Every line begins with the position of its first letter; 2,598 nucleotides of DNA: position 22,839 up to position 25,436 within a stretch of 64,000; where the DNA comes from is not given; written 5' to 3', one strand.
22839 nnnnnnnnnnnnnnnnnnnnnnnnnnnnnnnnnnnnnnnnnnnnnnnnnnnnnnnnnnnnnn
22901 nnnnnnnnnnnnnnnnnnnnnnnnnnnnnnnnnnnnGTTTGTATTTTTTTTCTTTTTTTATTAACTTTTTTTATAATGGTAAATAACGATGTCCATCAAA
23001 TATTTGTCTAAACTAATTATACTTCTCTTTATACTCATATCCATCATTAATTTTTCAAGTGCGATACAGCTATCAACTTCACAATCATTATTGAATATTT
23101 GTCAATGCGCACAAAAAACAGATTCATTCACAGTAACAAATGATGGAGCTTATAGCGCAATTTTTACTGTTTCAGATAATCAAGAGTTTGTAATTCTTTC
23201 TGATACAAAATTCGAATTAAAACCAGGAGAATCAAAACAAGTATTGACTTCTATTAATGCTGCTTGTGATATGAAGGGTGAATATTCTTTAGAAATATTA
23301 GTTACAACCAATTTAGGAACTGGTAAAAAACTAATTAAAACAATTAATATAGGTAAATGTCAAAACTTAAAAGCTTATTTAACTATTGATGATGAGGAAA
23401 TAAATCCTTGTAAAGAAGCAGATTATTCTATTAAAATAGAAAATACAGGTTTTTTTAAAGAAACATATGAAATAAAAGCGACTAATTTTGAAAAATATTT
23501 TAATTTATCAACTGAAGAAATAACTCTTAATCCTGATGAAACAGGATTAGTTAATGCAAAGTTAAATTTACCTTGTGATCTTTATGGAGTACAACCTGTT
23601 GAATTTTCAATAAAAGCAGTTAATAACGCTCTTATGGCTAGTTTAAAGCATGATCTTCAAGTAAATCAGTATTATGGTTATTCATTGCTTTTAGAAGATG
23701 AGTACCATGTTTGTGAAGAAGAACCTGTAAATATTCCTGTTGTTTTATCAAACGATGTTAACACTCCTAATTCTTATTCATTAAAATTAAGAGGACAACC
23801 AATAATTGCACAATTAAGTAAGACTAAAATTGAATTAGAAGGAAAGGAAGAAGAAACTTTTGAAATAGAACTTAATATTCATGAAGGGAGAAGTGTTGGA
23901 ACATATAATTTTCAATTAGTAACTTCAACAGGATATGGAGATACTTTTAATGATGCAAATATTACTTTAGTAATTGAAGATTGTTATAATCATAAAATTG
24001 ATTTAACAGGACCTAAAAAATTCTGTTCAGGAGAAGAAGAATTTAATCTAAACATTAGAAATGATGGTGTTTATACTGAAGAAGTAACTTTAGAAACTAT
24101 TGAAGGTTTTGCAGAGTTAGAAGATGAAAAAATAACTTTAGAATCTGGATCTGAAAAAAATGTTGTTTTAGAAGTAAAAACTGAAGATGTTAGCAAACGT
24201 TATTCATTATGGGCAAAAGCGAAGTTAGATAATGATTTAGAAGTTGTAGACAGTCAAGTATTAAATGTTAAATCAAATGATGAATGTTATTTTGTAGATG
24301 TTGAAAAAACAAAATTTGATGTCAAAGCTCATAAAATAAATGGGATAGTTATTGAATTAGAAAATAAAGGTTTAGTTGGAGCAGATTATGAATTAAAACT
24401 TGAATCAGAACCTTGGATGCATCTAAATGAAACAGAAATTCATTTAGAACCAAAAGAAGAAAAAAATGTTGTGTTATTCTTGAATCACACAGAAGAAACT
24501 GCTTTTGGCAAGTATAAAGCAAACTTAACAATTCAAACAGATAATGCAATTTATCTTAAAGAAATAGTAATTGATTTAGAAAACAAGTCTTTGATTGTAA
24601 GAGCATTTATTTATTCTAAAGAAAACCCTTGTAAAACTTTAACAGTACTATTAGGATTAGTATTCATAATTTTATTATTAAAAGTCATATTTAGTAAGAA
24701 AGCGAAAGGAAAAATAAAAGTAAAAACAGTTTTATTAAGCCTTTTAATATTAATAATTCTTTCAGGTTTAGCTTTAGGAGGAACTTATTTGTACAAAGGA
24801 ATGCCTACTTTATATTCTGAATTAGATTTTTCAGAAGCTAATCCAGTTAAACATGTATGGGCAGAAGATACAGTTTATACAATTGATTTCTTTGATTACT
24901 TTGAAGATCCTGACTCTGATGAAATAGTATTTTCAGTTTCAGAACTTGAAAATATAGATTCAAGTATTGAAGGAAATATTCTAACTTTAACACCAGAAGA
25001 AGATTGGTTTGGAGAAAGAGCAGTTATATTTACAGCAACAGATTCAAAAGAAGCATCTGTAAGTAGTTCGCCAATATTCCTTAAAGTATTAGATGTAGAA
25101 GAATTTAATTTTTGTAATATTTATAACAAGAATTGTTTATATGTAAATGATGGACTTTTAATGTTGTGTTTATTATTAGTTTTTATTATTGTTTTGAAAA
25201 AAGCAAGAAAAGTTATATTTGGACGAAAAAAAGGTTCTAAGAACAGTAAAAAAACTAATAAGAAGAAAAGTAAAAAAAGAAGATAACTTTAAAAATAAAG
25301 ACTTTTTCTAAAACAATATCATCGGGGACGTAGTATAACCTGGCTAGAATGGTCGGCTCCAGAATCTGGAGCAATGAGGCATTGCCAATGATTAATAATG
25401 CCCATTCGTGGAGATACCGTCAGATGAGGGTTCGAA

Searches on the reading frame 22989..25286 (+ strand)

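Call 8: search_protein_families(library=pfam, proteins=[window:22989-25286:+], max_evalue=0.001)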
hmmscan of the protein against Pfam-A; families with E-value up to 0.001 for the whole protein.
window:22989-25286:+ (765 aa): 4 families
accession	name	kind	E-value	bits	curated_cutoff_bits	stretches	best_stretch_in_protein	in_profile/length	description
PF11614.14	FixG_C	-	1.9e-09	38.1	25.6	0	145-212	34-105/119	IG-like fold at C-terminal of FixG, putative oxidoreductase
PF17963.7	Big_9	-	2e-06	29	23.6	1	625-692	14-83/89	Bacterial Ig domain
PF22067.2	Cep192_D3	-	7.1e-06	26.5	27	0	437-503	5-72/99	Cep192 domain 3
PF06030.18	WxLIP_PGBD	-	2.5e-05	24.7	27.3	0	164-196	74-106/121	WxL Interacting Protein, peptidoglycan binding domain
